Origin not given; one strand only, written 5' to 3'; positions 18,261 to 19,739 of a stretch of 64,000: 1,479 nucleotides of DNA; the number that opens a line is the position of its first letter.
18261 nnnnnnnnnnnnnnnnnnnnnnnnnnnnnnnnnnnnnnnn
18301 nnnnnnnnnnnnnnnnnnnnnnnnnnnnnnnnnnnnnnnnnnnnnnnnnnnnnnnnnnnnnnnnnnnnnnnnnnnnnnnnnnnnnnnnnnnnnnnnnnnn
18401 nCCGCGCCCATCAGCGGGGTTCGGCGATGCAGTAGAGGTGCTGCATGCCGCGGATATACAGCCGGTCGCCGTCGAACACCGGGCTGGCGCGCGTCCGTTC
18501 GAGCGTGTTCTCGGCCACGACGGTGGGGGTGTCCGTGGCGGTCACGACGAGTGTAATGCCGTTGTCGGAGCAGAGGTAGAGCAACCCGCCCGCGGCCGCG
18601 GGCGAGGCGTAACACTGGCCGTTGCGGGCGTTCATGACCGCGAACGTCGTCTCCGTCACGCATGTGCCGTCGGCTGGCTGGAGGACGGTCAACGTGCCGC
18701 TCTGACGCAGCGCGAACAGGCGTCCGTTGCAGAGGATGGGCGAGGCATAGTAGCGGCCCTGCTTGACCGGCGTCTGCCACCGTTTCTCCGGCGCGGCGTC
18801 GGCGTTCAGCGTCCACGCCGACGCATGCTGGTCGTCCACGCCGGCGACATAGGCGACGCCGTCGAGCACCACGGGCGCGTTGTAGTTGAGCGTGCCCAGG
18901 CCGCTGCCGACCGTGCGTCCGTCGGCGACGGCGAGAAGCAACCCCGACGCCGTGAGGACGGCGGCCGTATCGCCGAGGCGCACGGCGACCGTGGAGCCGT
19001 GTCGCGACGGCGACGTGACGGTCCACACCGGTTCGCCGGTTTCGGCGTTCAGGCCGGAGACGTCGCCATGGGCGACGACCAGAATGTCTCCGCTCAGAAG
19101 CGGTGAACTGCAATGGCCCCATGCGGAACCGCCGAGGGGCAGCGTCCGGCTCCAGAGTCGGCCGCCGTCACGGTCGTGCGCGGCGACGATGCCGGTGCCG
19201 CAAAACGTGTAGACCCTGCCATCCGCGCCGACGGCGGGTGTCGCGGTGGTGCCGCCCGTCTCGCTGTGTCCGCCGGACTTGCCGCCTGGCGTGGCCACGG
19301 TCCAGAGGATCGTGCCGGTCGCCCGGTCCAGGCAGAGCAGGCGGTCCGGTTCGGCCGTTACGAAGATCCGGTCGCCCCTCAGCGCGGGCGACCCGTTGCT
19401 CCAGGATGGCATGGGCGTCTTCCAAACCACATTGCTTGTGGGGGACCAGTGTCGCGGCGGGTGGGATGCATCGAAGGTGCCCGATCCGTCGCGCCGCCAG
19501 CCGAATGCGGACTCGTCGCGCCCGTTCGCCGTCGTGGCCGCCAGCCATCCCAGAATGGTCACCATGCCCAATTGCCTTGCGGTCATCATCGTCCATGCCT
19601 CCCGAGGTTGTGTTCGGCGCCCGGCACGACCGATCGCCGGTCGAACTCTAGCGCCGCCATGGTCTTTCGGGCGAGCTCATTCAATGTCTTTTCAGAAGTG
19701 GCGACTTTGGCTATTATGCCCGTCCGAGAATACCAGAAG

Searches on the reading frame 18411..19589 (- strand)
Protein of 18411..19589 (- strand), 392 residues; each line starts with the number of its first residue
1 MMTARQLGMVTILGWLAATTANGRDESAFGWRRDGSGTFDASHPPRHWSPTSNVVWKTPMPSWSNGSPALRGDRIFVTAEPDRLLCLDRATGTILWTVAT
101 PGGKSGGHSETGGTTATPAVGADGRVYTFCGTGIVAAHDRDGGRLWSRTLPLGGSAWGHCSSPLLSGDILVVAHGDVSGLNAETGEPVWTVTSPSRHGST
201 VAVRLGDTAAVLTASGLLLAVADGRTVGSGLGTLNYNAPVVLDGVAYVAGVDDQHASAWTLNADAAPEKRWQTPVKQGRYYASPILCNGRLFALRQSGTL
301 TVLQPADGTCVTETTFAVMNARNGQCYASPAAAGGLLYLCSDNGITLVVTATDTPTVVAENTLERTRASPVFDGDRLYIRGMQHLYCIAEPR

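Call 12: search_protein_families(library=pfam, proteins=[window:18411-19589:-], max_evalue=0.001)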
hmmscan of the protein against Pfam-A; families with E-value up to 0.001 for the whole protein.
window:18411-19589:- (392 aa): 3 families
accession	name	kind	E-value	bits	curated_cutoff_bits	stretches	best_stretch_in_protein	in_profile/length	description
PF13360.13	PQQ_2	-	3e-25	89.7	27.6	2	133-388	3-222/233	Outer membrane protein assembly factor BamB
PF13570.13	Beta-prop_ACSF4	-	1.2e-10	41.8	133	1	51-344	38-323/329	Beta-alanine-activating enzyme, beta-propeller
PF01011.28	PQQ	-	7.2e-06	25.4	26.7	0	64-114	49-101/595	Glucose/ethanol/alcohol dehydrogenase, beta-propeller domain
